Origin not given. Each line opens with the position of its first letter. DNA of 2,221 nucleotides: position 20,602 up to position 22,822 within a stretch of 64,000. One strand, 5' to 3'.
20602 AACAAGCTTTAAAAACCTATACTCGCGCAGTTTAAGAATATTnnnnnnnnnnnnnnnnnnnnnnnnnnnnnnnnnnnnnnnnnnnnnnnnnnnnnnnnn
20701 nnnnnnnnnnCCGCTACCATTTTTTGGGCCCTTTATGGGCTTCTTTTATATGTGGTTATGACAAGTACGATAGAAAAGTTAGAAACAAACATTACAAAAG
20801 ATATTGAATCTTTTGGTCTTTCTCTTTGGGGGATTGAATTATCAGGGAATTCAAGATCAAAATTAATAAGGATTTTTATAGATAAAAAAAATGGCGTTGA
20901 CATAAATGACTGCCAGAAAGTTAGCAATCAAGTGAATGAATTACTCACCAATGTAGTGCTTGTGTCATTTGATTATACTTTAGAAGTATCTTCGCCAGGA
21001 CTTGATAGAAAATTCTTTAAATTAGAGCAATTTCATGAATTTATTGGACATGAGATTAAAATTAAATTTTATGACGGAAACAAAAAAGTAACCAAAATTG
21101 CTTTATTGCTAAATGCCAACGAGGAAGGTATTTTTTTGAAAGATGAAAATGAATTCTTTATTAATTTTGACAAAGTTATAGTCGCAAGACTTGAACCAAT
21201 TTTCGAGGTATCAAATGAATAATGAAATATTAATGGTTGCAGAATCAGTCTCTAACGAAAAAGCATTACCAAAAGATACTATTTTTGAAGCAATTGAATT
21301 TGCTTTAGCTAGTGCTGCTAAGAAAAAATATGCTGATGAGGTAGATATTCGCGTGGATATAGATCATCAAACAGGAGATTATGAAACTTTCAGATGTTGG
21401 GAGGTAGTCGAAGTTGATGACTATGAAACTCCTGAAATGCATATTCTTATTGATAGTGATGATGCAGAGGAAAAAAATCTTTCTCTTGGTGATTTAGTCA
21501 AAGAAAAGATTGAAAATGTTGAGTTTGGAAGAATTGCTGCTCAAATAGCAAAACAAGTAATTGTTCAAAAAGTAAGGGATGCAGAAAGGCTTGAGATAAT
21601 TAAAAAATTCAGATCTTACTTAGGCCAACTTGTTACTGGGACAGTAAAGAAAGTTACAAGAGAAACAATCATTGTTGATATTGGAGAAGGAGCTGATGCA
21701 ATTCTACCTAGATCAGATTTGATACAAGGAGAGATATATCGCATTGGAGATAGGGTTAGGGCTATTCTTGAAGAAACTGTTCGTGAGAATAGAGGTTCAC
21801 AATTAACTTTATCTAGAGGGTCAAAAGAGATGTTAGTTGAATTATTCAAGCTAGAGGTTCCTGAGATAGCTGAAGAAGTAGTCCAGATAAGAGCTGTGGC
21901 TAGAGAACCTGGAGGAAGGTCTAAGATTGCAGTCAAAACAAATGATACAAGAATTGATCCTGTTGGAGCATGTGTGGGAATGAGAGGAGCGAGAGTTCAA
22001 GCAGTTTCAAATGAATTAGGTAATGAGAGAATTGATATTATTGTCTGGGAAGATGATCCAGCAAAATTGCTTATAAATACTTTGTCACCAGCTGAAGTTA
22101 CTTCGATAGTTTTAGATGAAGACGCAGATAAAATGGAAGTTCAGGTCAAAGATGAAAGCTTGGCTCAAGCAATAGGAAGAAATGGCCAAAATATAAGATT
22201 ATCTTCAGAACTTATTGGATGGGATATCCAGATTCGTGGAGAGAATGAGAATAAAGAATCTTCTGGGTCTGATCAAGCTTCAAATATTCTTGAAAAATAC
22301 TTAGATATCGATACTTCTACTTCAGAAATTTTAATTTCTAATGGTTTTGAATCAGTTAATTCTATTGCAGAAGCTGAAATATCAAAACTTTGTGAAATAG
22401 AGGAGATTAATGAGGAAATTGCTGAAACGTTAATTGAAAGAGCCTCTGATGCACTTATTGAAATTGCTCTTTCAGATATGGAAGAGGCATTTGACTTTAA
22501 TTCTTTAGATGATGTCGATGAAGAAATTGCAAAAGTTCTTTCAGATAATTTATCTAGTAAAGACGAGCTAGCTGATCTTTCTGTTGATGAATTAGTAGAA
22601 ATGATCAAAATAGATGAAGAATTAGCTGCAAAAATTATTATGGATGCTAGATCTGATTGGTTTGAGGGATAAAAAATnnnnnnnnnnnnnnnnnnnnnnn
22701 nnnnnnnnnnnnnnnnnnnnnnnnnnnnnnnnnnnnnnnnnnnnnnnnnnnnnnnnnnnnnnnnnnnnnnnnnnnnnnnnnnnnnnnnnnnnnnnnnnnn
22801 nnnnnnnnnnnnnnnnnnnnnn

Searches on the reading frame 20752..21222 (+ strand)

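Call 49: search_protein_families(library=ncbifam, proteins=[window:20752-21222:+], max_evalue=1e-25)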
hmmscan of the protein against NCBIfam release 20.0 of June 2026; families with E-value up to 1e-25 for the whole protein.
window:20752-21222:+ (156 aa): 2 families
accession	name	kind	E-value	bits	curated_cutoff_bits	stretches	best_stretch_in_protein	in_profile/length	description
NF000927.0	PRK00092.1-1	equivalog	2.9e-32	111.9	162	1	3-149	1-149/151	ribosome maturation factor RimP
NF000934.0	PRK00092.3-1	equivalog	4.9e-26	91.9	175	1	4-145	4-147/153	ribosome maturation factor RimP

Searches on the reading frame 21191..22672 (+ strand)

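Call 49: search_protein_families(library=ncbifam, proteins=[window:21191-22672:+], max_evalue=1e-25)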
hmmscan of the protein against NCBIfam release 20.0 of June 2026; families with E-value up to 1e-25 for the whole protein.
window:21191-22672:+ (493 aa): 3 families
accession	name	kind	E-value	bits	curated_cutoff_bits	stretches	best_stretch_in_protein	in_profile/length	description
TIGR01953.1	NusA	equivalog_domain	1.6e-114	382.5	253.4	1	13-352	2-339/340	transcription termination factor NusA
NF006645.0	PRK09202.4-5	equivalog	2.6e-49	168.3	532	1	5-455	11-473/540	transcription termination/antitermination protein NusA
NF006642.0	PRK09202.4-1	equivalog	3.8e-28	98.3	687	1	18-348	25-372/614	transcription termination/antitermination protein NusA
